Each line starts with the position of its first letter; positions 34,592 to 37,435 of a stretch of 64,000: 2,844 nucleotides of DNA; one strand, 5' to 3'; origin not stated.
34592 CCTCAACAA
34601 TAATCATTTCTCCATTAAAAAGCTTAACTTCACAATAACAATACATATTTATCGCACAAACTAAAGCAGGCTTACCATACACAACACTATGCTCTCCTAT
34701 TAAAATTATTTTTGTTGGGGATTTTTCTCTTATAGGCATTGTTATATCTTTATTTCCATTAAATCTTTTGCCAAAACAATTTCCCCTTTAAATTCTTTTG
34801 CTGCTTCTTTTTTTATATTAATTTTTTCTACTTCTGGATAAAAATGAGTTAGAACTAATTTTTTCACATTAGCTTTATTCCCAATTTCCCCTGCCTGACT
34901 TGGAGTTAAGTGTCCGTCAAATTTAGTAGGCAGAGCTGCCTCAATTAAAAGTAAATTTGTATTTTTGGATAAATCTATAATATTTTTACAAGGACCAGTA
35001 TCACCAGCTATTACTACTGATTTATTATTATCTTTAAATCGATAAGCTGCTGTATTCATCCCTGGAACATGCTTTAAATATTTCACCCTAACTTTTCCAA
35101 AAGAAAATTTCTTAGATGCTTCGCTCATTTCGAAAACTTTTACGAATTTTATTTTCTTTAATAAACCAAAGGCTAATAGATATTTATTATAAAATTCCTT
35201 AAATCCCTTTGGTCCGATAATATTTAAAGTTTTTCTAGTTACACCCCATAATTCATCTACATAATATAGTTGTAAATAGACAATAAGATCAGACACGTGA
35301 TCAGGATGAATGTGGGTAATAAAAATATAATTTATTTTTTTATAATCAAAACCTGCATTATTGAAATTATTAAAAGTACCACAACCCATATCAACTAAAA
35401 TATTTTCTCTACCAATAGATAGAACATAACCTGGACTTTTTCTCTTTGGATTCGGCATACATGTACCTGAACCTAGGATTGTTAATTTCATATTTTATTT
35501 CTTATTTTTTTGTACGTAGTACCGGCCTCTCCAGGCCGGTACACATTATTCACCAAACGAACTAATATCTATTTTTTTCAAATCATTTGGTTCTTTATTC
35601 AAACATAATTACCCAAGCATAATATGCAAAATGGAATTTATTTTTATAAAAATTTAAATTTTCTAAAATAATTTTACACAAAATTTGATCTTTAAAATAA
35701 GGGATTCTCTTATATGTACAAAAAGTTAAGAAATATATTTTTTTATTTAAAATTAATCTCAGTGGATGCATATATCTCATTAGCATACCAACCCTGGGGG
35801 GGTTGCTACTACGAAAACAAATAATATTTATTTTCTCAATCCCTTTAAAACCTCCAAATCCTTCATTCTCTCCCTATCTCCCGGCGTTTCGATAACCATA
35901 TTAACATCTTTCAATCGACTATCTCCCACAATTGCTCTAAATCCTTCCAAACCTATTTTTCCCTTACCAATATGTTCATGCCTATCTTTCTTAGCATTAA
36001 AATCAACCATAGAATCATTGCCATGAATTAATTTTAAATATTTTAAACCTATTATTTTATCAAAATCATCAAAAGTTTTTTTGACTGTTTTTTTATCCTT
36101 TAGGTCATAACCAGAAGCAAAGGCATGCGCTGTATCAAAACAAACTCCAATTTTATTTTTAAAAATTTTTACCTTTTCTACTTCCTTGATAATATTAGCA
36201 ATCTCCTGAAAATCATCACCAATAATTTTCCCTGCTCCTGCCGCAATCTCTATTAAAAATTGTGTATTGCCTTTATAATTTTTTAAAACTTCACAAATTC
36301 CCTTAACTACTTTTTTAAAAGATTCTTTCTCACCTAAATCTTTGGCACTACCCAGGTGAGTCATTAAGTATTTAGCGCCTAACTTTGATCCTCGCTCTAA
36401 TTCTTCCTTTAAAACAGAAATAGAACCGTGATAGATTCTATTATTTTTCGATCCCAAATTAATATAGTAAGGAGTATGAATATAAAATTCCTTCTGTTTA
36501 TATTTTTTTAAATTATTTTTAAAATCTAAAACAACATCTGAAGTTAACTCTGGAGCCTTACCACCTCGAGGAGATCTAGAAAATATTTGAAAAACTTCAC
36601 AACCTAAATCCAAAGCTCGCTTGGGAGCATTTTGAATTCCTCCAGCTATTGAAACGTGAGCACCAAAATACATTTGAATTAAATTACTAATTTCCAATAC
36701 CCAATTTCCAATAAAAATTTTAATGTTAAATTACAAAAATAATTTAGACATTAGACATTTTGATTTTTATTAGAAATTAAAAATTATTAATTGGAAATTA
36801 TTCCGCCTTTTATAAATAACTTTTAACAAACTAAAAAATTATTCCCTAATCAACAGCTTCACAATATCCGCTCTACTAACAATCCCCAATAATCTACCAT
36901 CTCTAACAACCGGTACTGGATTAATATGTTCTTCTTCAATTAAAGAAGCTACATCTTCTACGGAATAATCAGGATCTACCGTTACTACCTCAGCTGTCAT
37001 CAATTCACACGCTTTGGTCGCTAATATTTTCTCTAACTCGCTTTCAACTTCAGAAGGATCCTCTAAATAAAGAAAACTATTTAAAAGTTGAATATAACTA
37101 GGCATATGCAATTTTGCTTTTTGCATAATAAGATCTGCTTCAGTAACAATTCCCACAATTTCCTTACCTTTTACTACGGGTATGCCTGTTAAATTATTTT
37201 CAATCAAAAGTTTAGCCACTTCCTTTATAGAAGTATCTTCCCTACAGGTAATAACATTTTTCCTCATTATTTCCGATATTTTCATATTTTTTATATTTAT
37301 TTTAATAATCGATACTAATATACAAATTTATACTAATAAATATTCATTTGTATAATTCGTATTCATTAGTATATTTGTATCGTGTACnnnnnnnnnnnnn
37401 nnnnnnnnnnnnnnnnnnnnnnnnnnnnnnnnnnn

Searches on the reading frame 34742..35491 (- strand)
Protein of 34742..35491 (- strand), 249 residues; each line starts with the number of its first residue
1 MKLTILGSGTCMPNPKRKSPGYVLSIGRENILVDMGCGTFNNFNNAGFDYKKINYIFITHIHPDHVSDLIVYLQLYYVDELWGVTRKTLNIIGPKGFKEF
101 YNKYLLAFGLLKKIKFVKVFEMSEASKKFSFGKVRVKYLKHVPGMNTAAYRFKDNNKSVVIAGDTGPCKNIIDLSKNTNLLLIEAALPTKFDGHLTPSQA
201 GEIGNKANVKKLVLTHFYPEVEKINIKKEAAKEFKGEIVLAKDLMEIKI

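Call 3: search_protein_families(library=pfam, proteins=[window:34742-35491:-], max_evalue=0.01)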
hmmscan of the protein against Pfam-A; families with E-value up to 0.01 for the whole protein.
window:34742-35491:- (249 aa): 2 families
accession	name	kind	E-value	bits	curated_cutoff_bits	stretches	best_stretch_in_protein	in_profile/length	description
PF12706.13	Lactamase_B_2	-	2.3e-16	60.4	27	1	30-217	2-200/200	Beta-lactamase superfamily domain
PF00753.33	Lactamase_B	-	3.2e-12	47.2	22.7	1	22-176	9-161/196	Metallo-beta-lactamase superfamily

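Call 4: search_protein_families(library=ncbifam, proteins=[window:34742-35491:-], max_evalue=0.01)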
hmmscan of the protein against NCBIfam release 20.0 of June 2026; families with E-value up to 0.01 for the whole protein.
window:34742-35491:- (249 aa): 16 families
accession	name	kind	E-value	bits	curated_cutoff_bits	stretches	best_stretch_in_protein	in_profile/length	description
NF000801.0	PRK00055.1-3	equivalog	6.8e-42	143.6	252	2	1-158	2-158/307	ribonuclease Z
TIGR02651.1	RNase_Z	equivalog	1.5e-41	142.4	292.95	2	2-157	1-152/302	ribonuclease Z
NF041851.1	cyc_nuc_deg_phdiest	equivalog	5.4e-27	94.8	400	1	1-246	1-250/253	cyclic nucleotide-degrading phosphodiesterase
NF000805.0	PRK00055.2-3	equivalog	7.7e-27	94.3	416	2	161-249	205-300/307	ribonuclease Z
NF000806.0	PRK00055.2-4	equivalog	4.9e-26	91.6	363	1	2-248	3-275/280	ribonuclease Z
NF041257.1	GntH_guanitoxin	equivalog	1.6e-22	79.9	333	1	1-99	13-111/374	guanitoxin biosynthesis MBL fold metallo-hydrolase GntH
NF000800.0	PRK00055.1-1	equivalog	4.8e-20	71.8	398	2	1-152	1-150/305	ribonuclease Z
NF000804.0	PRK00055.2-1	equivalog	2.7e-19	69.4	402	2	156-245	200-295/306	ribonuclease Z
TIGR02649.1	true_RNase_BN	exception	9.8e-14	51.1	563.7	2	31-107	34-106/304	ribonuclease BN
NF002558.0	PRK02126.1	subfamily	8.5e-09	34.8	315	2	27-99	26-88/345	ribonuclease Z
NF038231.1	MBL_Geo_Pelo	equivalog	3.7e-06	26.7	360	1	13-229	28-235/250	GPMC system MBL fold metallohydrolase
TIGR03307.1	PhnP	equivalog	0.00012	21.6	272.25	1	15-223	33-227/249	phosphonate metabolism protein PhnP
NF045584.1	cas14_MBL_CASP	equivalog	0.00025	19.5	800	1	22-184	17-192/612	type VII CRISPR-associated protein Cas14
NF047979.1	lactonase_AidB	equivalog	0.00028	20.3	360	1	23-80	55-121/271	AidB family quorum-quenching N-acyl homoserine lactonase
NF041809.1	Avs1a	equivalog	0.0053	15.6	420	0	22-74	10-68/387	AVAST type 1 anti-phage system MBL fold metallo-hydrolase Avs1a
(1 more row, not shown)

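Call 76: search_protein_families(library=padloc, proteins=[window:34742-35491:-], max_evalue=0.01)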
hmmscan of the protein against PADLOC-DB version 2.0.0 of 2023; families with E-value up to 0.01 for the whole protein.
window:34742-35491:- (249 aa): 3 families
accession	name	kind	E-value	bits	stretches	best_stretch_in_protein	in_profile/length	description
PDLC03854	LmuA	-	0.0002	18.6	1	28-73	26-77/345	-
PDLC04675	PDC-M48B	-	0.0027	15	1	22-74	19-80/291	-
PDLC04676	PDC-M48B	-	0.0059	13.5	1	50-82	58-90/357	-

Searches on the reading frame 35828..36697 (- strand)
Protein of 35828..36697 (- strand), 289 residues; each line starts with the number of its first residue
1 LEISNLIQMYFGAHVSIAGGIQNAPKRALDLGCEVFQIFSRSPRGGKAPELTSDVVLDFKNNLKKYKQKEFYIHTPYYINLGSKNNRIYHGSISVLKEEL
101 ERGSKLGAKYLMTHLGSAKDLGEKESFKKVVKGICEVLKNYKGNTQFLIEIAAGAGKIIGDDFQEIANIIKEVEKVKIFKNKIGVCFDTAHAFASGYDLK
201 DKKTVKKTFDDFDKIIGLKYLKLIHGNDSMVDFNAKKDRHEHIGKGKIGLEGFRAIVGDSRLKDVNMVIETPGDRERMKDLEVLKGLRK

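Call 3: search_protein_families(library=pfam, proteins=[window:35828-36697:-], max_evalue=0.01)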
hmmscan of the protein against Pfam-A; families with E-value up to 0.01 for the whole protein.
window:35828-36697:- (289 aa): 1 family
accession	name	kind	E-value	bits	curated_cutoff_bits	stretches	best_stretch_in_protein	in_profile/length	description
PF01261.30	AP_endonuc_2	-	1.6e-41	143.1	31.1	1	26-280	2-242/249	Xylose isomerase-like TIM barrel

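Call 4: search_protein_families(library=ncbifam, proteins=[window:35828-36697:-], max_evalue=0.01)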
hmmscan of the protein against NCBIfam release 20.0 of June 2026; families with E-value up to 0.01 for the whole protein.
window:35828-36697:- (289 aa): 6 families
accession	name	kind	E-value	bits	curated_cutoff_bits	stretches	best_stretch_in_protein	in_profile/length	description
TIGR00587.1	nfo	subfamily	3.2e-75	253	129.65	1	10-282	2-274/279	deoxyribonuclease IV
NF002197.0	PRK01060.1-2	equivalog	2.1e-69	233.8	376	1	8-285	9-285/289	deoxyribonuclease IV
NF002199.0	PRK01060.1-4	equivalog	2.6e-66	223.6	315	1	10-286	3-277/282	deoxyribonuclease IV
NF002196.0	PRK01060.1-1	equivalog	3e-54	184.3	333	1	9-273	2-262/297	deoxyribonuclease IV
NF002198.0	PRK01060.1-3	equivalog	8.3e-33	114.1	244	1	8-285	2-249/253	deoxyribonuclease IV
NF041277.1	coba_remo_CbiR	equivalog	0.0066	16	105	0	63-201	54-180/249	cobamide remodeling phosphodiesterase CbiR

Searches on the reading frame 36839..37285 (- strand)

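Call 67: search_protein_families(library=pfam, proteins=[window:36839-37285:-], max_evalue=0.001)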
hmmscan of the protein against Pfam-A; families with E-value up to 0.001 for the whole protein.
window:36839-37285:- (148 aa): 1 family
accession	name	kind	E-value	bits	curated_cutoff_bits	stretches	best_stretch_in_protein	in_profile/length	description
PF00571.33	CBS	-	1.2e-32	112.4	24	2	3-53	1-52/57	CBS domain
